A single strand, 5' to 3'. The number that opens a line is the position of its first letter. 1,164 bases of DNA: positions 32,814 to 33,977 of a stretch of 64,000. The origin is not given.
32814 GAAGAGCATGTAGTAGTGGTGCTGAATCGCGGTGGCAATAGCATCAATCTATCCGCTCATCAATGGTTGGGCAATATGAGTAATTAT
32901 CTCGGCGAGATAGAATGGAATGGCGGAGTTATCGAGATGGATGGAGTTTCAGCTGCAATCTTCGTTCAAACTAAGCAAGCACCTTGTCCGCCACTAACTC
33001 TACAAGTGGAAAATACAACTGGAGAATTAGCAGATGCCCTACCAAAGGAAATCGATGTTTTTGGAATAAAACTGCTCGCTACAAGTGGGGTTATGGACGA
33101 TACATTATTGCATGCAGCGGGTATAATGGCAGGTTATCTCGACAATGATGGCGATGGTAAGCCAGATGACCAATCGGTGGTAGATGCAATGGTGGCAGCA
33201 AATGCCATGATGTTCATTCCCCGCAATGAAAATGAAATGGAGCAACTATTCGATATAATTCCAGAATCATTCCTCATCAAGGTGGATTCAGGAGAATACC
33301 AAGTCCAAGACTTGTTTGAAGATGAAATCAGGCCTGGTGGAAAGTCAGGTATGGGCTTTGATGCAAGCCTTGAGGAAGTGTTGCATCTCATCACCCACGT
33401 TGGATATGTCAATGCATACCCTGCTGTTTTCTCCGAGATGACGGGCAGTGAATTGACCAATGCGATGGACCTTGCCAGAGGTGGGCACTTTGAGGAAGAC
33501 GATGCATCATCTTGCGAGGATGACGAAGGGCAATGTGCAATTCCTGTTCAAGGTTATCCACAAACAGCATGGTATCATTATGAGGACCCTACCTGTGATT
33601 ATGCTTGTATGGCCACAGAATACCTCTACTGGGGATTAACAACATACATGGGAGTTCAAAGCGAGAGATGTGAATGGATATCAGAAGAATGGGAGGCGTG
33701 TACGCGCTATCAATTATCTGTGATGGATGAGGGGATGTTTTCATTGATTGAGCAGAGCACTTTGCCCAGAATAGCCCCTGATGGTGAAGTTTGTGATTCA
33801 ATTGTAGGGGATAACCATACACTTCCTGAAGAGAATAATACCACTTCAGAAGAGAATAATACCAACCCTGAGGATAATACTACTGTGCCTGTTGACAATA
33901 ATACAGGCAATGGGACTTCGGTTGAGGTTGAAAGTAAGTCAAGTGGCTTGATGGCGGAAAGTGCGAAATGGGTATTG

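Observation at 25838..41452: Complete extracellular-starch/maltodextrin utilisation island with two different membrane-anchored amylase families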

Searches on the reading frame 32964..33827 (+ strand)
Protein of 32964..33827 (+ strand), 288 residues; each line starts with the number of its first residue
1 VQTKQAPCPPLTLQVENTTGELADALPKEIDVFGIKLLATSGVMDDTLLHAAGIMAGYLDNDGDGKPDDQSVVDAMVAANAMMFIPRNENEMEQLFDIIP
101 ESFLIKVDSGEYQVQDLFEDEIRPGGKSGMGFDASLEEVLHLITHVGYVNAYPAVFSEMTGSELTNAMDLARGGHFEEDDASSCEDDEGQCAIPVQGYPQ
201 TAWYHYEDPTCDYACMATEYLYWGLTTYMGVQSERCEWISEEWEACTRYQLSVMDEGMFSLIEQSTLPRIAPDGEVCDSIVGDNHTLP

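Call 12: search_solved_structures(query=window:32976-33818:+, max_evalue=10)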
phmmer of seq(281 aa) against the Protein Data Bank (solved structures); distinct sequences matched with E-value up to 10: 16.
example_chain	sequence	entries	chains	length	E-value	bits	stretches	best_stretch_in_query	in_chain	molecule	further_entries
7np8_A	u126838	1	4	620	0.15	14.7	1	89-175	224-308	Coenzyme F420-dependent sulfite reductase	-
4hhf_A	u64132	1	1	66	0.74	12.4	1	200-246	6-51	Alpha-toxin OD1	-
2f7l_A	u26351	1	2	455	0.81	12.3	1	49-103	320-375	455aa long hypothetical phospho-sugar mutase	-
1t7a_A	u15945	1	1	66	1.4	11.5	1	204-245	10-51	Alpha-like neurotoxin BmK-I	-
8bo0_A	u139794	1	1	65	1.5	11.4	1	200-245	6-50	Alpha-toxin Lqq4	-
1zyv_A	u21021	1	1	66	1.8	11.1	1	203-246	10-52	Alpha-like neurotoxin BmK-I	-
1zyw_A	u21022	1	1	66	2.2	10.8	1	203-245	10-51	Alpha-like neurotoxin BmK-I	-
1zut_A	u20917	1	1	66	2.2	10.8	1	203-245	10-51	Alpha-like neurotoxin BmK-I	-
1zvg_A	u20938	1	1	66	2.3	10.8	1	203-245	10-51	Alpha-like neurotoxin BmK-I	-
1t7b_A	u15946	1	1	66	2.3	10.8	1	203-245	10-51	Alpha-like neurotoxin BmK-I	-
1aho_A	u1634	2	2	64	2.3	10.8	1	200-247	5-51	TOXIN II | SCORPION TOXIN II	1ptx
4aei_A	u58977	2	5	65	2.4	10.7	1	200-247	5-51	ALPHA-MAMMAL TOXIN AAH2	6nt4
1djt_A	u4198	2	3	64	2.6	10.6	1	204-245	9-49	ALPHA-LIKE NEUROTOXIN BMK M1 | PROTEIN (NEUROTOXIN BMK M1)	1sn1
1t7e_A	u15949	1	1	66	2.6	10.6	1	203-245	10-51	Alpha-like neurotoxin BmK-I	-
2atb_A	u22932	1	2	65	3.2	10.3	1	200-247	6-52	neurotoxin alpha-IT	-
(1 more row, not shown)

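Call 29: find_homologous_proteins(query=window:32964-33827:+, max_evalue=0.01)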
Query window:32964-33827:+ (288 aa): 391 proteins with E <= 0.01 among 737 candidates; the best 120 are listed.
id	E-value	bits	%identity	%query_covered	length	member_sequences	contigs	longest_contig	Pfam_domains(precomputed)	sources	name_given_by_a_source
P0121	5.7e-161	553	85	97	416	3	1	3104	-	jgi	jgi:hypothetical protein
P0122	3.7e-150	517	91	85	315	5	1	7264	-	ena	-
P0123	7.7e-88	313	57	87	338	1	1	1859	-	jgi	jgi:hypothetical protein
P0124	2.0e-74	269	51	88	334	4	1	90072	-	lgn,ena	-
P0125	1.2e-73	266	51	88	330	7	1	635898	-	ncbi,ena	-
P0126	2.2e-73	265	50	88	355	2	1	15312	-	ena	-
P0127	3.4e-73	265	52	88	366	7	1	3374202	-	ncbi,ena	-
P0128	3.6e-73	265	50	87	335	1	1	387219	-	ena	-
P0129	7.4e-72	260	49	88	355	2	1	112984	-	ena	-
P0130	2.8e-71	258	51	88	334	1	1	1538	-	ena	-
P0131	5.1e-71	257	50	88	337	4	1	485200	-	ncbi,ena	-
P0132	7.7e-71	257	50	88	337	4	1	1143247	-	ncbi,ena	-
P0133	9.5e-70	253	49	88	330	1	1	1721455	-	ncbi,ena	-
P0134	1.3e-69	253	50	88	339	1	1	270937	-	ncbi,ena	-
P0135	1.6e-69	253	49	88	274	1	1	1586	-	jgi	jgi:hypothetical protein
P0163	2.8e-54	203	45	89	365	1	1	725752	PF18962.8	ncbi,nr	ncbi:MAG: T9SS type A sorting domain-containing protein [Saprospiraceae bacterium]|nr:T9SS type A so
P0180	3.2e-52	196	43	88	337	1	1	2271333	PF18962.8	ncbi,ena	-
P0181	3.6e-52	196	44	92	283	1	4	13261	-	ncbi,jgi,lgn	ncbi:MAG: hypothetical protein ACI94Y_004411 [Maribacter sp.]|jgi:hypothetical protein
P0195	1.6e-50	190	44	85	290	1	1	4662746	-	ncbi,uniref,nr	ncbi:hypothetical protein [Ferrimonas sp. YFM]|uniref:hypothetical protein n=1 Tax=Ferrimonas sp. YF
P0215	2.7e-49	186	42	88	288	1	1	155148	-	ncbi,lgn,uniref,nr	ncbi:hypothetical protein MHO82_13345 [Vibrio sp. Of7-15]|uniref:hypothetical protein n=1 Tax=Vibrio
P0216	2.8e-49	186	42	91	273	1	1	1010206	-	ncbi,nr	ncbi:hypothetical protein BKI52_16195 [marine bacterium AO1-C]|nr:hypothetical protein BKI52_16195 [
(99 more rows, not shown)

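Call 32: search_protein_representatives(protein=window:32964-33827:+)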
Query: 288 residues. Proteins with E-value up to 0.001 (for the whole library): 1021; up to 1e-10: 609; up to 1e-30: 236. The best 150 are listed.
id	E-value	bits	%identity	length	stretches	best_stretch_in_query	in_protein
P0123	2.4e-88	312.7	57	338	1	38-288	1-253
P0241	3.6e-88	312.1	43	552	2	10-275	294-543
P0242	3.2e-82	292.6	40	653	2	26-275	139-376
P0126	6.9e-74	265.2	52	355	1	23-276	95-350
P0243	7.8e-69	248.7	47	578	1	17-276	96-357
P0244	1.2e-66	241.5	49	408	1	24-275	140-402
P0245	2.7e-66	240.3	47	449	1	23-275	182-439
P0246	1.4e-63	231.4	47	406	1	23-275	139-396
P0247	1.6e-59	218.1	47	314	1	18-275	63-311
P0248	1.7e-57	211.5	50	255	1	59-275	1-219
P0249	1.2e-56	208.7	35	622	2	7-275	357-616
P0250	1.9e-55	204.7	50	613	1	23-276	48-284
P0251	2.3e-55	204.5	49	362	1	24-277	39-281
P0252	3.6e-55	203.8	44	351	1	11-278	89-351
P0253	6.4e-55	203.0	44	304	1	25-277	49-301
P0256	4.4e-54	200.3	37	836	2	22-275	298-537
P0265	4.5e-51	190.4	44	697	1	7-275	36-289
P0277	7.6e-49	183.0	45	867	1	23-276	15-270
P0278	8.4e-49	182.9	45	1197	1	21-276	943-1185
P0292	8.5e-47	176.3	50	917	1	25-281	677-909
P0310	1.1e-44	169.4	45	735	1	14-276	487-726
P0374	1.6e-38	149.1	42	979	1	24-274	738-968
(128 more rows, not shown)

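Call 33: search_protein_families(library=pfam, proteins=[P0241, P0242, P0249, P0256, P0277, P0278, P0292, P0374, P0265, P0310], max_evalue=0.001)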
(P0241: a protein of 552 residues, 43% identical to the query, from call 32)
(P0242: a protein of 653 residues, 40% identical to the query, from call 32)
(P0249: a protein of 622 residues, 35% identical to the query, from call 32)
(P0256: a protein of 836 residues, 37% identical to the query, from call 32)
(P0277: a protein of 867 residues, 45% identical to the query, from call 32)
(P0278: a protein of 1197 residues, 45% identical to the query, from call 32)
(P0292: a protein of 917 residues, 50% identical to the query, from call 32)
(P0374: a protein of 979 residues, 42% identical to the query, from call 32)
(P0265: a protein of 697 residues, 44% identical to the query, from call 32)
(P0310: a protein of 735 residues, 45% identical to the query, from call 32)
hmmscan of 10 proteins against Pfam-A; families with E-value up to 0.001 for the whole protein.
P0241 (552 aa): 0 families

P0242 (653 aa): 0 families

P0249 (622 aa): 0 families

P0256 (836 aa): 2 families
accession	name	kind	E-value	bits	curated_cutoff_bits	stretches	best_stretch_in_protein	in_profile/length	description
PF13365.12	Trypsin_2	-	1.6e-18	68.3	27.6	1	4-155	1-143/144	Trypsin-like peptidase domain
PF00089.32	Trypsin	-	2.5e-06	27.9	20.6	1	3-160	26-198/220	Trypsin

P0277 (867 aa): 0 families

P0278 (1197 aa): 5 families
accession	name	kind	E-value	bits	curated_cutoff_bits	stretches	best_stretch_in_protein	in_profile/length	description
PF13499.12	EF-hand_7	-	2.4e-16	60.3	30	1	124-178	9-61/67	EF-hand domain pair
PF13202.12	EF-hand_5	-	4.6e-16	57.9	25.9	0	844-862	2-20/25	EF hand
PF00036.39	EF-hand_1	-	9e-16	56.6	25.4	0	843-862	2-21/29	EF hand domain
PF13405.12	EF-hand_6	-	4.1e-15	54.4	25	0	844-863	3-22/30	EF-hand domain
PF13833.12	EF-hand_8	-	5.4e-06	26.5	28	0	840-862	24-46/54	EF-hand domain pair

P0292 (917 aa): 2 families
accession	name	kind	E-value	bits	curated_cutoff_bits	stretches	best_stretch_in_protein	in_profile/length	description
PF00082.27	Peptidase_S8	-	7.9e-54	183.3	21.8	1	218-476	1-273/288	Subtilase family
PF13205.12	Big_5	-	7.7e-05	23.8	23.6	1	564-656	4-104/105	Bacterial Ig-like domain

P0374 (979 aa): 14 families
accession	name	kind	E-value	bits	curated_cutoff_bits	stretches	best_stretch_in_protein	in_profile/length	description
PF07719.23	TPR_2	-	1.4e-13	50.2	27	1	151-181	3-33/34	Tetratricopeptide repeat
PF00515.34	TPR_1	-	1.6e-10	40.8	27.8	1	151-179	3-31/34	Tetratricopeptide repeat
PF13428.12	TPR_14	-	1.7e-09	37.8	23.5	0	151-182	3-34/44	Tetratricopeptide repeat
PF06439.18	3keto-disac_hyd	-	4.9e-08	33.7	26.8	1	331-491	12-186/187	3-keto-disaccharide hydrolase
PF13424.12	TPR_12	-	1.3e-07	32.1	30.1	1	149-179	45-75/77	Tetratricopeptide repeat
PF13414.12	TPR_11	-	5.4e-07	29.6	26.8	0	73-101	7-35/42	TPR repeat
PF14559.12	TPR_19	-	1.6e-06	28.7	25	0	50-98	15-63/68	Tetratricopeptide repeat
PF13181.12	TPR_8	-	2.3e-06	27.8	25.7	0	151-181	3-33/34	Tetratricopeptide repeat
PF13176.12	TPR_7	-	2.4e-06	27.6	27.9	0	153-182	3-32/36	Tetratricopeptide repeat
PF13432.12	TPR_16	-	6.6e-06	26.9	32.7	0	72-123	9-60/65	Tetratricopeptide repeat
PF13174.12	TPR_6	-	4.8e-05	24.2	26.3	0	152-177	3-28/33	Tetratricopeptide repeat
PF13371.12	TPR_9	-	0.00015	22.1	35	0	75-121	10-56/73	Tetratricopeptide repeat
PF13374.12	TPR_10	-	0.00026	21.3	27.5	0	152-178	5-31/42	Tetratricopeptide repeat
PF12895.13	ANAPC3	-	0.00096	19.8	27.2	0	151-183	26-56/82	Anaphase-promoting complex, cyclosome, subunit 3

P0265 (697 aa): 0 families

P0310 (735 aa): 2 families
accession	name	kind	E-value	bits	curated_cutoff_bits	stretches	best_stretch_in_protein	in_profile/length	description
PF08386.16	Abhydrolase_4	-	7.4e-16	58.6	21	1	387-471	12-96/103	TAP-like protein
PF00561.26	Abhydrolase_1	-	4.4e-15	56.4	25.8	1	102-232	2-102/245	alpha/beta hydrolase fold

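Call 35: find_encoding_contigs(protein=P0127, flank=6000, max_places=2)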
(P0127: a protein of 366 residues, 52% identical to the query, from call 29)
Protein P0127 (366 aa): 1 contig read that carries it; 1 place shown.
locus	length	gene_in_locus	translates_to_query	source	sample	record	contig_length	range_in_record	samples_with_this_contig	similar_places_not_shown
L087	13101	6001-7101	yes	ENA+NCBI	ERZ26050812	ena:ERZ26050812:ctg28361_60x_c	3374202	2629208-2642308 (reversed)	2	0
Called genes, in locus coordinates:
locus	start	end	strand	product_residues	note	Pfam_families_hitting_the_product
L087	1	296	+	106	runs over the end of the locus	PF00420:Oxidored_q2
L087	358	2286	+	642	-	PF00662:Proton_antipo_N, PF00361:Proton_antipo_M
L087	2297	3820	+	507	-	PF00361:Proton_antipo_M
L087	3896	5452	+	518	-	PF00361:Proton_antipo_M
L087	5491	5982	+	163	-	PF12867:DinB_2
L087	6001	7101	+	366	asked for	-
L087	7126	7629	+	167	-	PF02481:DNA_processg_A (weak), PF18306:LDcluster4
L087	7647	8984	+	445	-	PF03952:Enolase_N, PF00113:Enolase_C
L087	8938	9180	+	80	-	-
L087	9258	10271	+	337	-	PF00044:Gp_dh_N, PF02800:Gp_dh_C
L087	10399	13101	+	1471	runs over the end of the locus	PF13231:PMT_2, PF10060:DUF2298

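Call 36: find_encoding_contigs(protein=P0195, flank=6000, max_places=2)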
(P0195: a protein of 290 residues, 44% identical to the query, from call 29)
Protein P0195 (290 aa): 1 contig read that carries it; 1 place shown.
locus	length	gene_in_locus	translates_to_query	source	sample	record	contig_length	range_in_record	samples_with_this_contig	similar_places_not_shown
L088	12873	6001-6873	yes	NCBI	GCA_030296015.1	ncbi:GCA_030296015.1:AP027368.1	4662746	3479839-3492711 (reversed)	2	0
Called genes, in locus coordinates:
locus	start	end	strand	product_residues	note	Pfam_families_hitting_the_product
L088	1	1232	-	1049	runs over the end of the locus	PF00873:ACR_tran, PF03176:MMPL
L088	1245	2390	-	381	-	PF25919:BSH_CusB (faint), PF25917:BSH_RND, PF25876:HH_MFP_RND, PF25944:Beta-barrel_RND, PF25967:RND-MFP_C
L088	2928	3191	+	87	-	-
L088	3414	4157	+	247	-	PF03502:Channel_Tsx, PF16412:DUF5020 (faint)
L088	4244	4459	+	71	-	PF24697:DUF7661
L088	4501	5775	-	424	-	PF01053:Cys_Met_Meta_PP, PF00155:Aminotran_1_2, PF01041:DegT_DnrJ_EryC1 (weak)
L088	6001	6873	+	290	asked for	-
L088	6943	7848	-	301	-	PF01368:DHH, PF02833:DHHA2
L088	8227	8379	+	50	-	-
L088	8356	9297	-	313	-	PF03601:Cons_hypoth698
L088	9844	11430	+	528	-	PF03553:Na_H_antiporter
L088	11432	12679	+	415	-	PF00278:Orn_DAP_Arg_deC, PF01168:Ala_racemase_N, PF02784:Orn_Arg_deC_N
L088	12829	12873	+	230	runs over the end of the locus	PF00106:adh_short, PF08659:KR, PF13561:adh_short_C2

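Call 37: find_encoding_contigs(protein=P0121, flank=6000, max_places=3)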
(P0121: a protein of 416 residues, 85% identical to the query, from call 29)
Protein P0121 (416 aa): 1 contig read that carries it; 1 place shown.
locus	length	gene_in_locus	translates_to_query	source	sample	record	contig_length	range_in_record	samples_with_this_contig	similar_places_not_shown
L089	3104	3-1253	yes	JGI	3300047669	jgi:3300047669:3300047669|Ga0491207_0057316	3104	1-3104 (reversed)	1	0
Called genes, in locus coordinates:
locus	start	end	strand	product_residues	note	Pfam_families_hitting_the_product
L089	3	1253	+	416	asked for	?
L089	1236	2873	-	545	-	PF00343:Phosphorylase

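Call 38: predict_structure(alignment_id=A2)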
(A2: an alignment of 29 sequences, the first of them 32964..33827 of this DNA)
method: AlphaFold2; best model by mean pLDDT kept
length: 288 residues; sequences in the alignment: 29
mean_pLDDT: 91.0   pTM: 0.89
mean pLDDT of the five models: 91.0, 89.6, 89.5, 88.7, 88.6
residues with pLDDT >= 90: 229; 70-90: 35; 50-70: 15; < 50: 9
segments of 3 or more residues with pLDDT < 50: 282-288
pLDDT, mean of each block of 10 residues (from residue 1): 66 93 97 98 97 97 95 98 98 96 96 97 76 94 97 98 98 93 72 92 93 95 95 89 95 97 95 78 45
secondary structure, 60 per line:
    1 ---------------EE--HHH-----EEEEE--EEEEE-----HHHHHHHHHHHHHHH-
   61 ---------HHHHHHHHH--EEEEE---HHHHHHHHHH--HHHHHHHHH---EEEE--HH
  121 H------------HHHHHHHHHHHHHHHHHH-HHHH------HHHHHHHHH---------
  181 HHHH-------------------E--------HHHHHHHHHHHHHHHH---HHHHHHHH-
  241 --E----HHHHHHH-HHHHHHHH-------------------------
elements in order: E28-32 E35-39 H45-59 H70-78 E81-85 H89-98 H101-109 E113-116 H134-151 H153-156 H163-171 H181-184 H213-228 H232-239 H248-254 H256-263

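Call 42: fold_search(model_id=the predicted structure, library=pdb)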
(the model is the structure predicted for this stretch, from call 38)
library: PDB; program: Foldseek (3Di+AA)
matches with E <= 10: 298; with E <= 0.001: 0
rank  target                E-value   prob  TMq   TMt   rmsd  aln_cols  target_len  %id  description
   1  4ar8_B                4.5e-02  0.33  0.27  0.22  14.4       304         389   12  Crystal structure of the peptidase domain of collagenase T from Clostridium tetani complexed with the peptidic inhibit (released 2013-06-05)
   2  4ar9_A                6.6e-02  0.20  0.25  0.21  14.4       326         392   12  Crystal structure of the peptidase domain of collagenase T from Clostridium tetani at 1.69 angstrom resolution. (released 2013-06-05)
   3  4ar8_A                1.0e-01  0.20  0.26  0.21  14.6       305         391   11  Crystal structure of the peptidase domain of collagenase T from Clostridium tetani complexed with the peptidic inhibit (released 2013-06-05)
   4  4ar1                  1.3e-01  0.09  0.18  0.15  17.0       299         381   11  Crystal Structure of the Peptidase Domain of Collagenase H from Clostridium histolyticum at 2.01 Angstrom resolution. (released 2013-06-05)
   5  2y50                  2.0e-01  0.12  0.24  0.13  15.1       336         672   10  Crystal Structure of Collagenase G from Clostridium histolyticum at 2. 80 Angstrom Resolution (released 2011-09-28)
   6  7zoc                  3.6e-01  0.08  0.22  0.19  15.1       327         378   11  Crystal structure of the peptidase domain of collagenase H from Clostridium histolyticum in complex with N-aryl-2-alkylm (released 2023-05-10)
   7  4are                  5.6e-01  0.07  0.22  0.12  15.6       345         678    9  Crystal structure of the collagenase Unit of collagenase G from Clostridium histolyticum at 2.19 angstrom resolution. (released 2013-06-05)
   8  4p4l_A                5.9e-01  0.08  0.11  0.12  12.4       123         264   11  Crystal Structure of Mycobacterium tuberculosis Shikimate Dehydrogenase (released 2015-03-18)
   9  4arf_A                6.3e-01  0.06  0.21  0.18  15.1       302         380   12  CRYSTAL STRUCTURE OF THE PEPTIDASE DOMAIN OF COLLAGENASE H FROM CLOSTRIDIUM HISTOLYTICUM IN COMPLEX WITH THE PEPTIDIC  (released 2013-06-05)
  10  6ojm_B                7.0e-01  0.07  0.11  0.12  13.3       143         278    9  Crystal structure of 1,4-dihydroxy-2-naphthoyl-CoA synthase Elizabethkingia anophelis NUHP1 (released 2019-05-08)
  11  8q3k_E                9.3e-01  0.12  0.16  0.20  12.8       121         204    7  The open state of the ASFV apo-RNA polymerase (released 2024-02-14)
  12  4p4n_B                1.2e+00  0.06  0.11  0.12  12.4       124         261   11  Crystal Structure of Mycobacterium tuberculosis Shikimate Dehydrogenase (released 2015-03-18)
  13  9s3y_A                1.2e+00  0.11  0.12  0.11   9.8       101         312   15  Crystal structure of ancestral (Methanococcaceae/A19) Malate dehydrogenase (released 2025-11-26)
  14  8vyd_B                1.2e+00  0.06  0.12  0.13  10.2       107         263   17  A novel synthase generates m4(2)C to stabilize the archaeal ribosome (released 2024-11-06)
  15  2vi5_E                1.3e+00  0.21  0.25  0.41   8.0       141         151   11  LUMAZINE SYNTHASE FROM MYCOBACTERIUM TUBERCULOSIS BOUND TO N-6-(ribitylamino)pyrimidine-2,4(1H,3H)-dione-5-yl-propiona (released 2008-04-08)
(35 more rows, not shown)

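Call 52: search_solved_structures(query=A2, max_evalue=10, show_alignments=2)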
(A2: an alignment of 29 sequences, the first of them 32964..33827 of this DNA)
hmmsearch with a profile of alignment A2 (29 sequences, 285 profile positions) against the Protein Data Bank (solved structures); distinct sequences matched with E-value up to 10: 0.

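Call 53: search_protein_families(library=pfam, alignment_id=A2, max_evalue=1)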
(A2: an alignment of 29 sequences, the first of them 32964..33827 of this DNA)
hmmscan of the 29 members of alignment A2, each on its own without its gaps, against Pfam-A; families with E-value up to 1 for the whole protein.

A. member 1, window:32964-33827:+ (288 aa): 0 families

B. families by the number of members that match (of 29 scanned): 19 families
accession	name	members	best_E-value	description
PF18962.6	Por_Secre_tail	3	2.3e-13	Secretion system C-terminal sorting domain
PF18306.6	LDcluster4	1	0.00081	SLOG cluster4 family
PF24381.1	DUF7537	1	0.0061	Family of unknown function (DUF7537)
PF16657.11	Malt_amylase_C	1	0.021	Maltogenic Amylase, C-terminal domain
PF16855.10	Soc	1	0.056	Small outer capsid protein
PF02142.27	MGS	1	0.059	MGS-like domain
PF16967.11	TcfC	1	0.092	E-set like domain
PF16045.11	LisH_2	1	0.13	LisH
PF06016.17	Reovirus_L2_8th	1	0.13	Reovirus core-spike protein lambda-2 (L2), C-terminal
PF11589.14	DUF3244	1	0.13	Domain of unknown function (DUF3244)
PF12010.13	DUF3502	1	0.13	Domain of unknown function (DUF3502)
PF06810.17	Phage_scaffold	1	0.15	Phage capsid assembly scaffolding protein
PF00036.39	EF-hand_1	1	0.16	EF hand domain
PF08139.17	LPAM_1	1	0.2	Prokaryotic membrane lipoprotein lipid attachment site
PF23554.2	TPR_DOCK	1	0.2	Dedicator of cytokinesis (DOCK) TPR region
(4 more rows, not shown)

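Call 54: search_protein_families(library=ncbifam, proteins=[window:32964-33827:+, P0195, P0215, P0163, P0127, P0181], max_evalue=0.1)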
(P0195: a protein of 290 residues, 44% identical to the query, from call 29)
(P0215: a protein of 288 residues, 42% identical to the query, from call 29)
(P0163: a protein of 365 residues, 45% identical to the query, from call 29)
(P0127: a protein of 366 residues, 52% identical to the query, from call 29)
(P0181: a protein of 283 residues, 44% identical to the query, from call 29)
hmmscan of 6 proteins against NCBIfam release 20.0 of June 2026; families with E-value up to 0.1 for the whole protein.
window:32964-33827:+ (288 aa): 0 families

P0195 (290 aa): 1 family
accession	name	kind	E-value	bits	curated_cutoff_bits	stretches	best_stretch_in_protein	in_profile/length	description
NF005861.0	PRK07791.1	subfamily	0.072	12.4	373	0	17-91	160-224/300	SDR family oxidoreductase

P0215 (288 aa): 0 families

P0163 (365 aa): 3 families
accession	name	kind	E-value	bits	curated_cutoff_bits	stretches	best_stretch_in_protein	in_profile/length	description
TIGR04183.1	Por_Secre_tail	domain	1.6e-11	44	23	1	295-364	1-72/72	T9SS type A sorting domain-containing protein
NF050177.1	TapA_OM_Porphy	equivalog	0.00019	20.3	500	1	280-362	458-542/544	TapA/TapC family T9SS-dependent outer membrane protein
NF033708.1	T9SS_Cterm_ChiA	domain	0.014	15.2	40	1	315-355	3-44/55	T9SS sorting signal type C domain-containing protein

P0127 (366 aa): 3 families
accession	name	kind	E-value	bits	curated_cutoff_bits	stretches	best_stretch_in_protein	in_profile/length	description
TIGR00725.1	TIGR00725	hypoth_equivalog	0.0037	16.7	106.9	1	2-34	3-35/159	TIGR00725 family protein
NF009358.0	PRK12713.1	equivalog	0.048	13.1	595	1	45-88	93-135/339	flagellar rod assembly protein/muramidase FlgJ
NF010700.0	PRK14100.1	equivalog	0.064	12.5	332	0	128-160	153-185/237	2-phosphosulfolactate phosphatase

P0181 (283 aa): 0 families
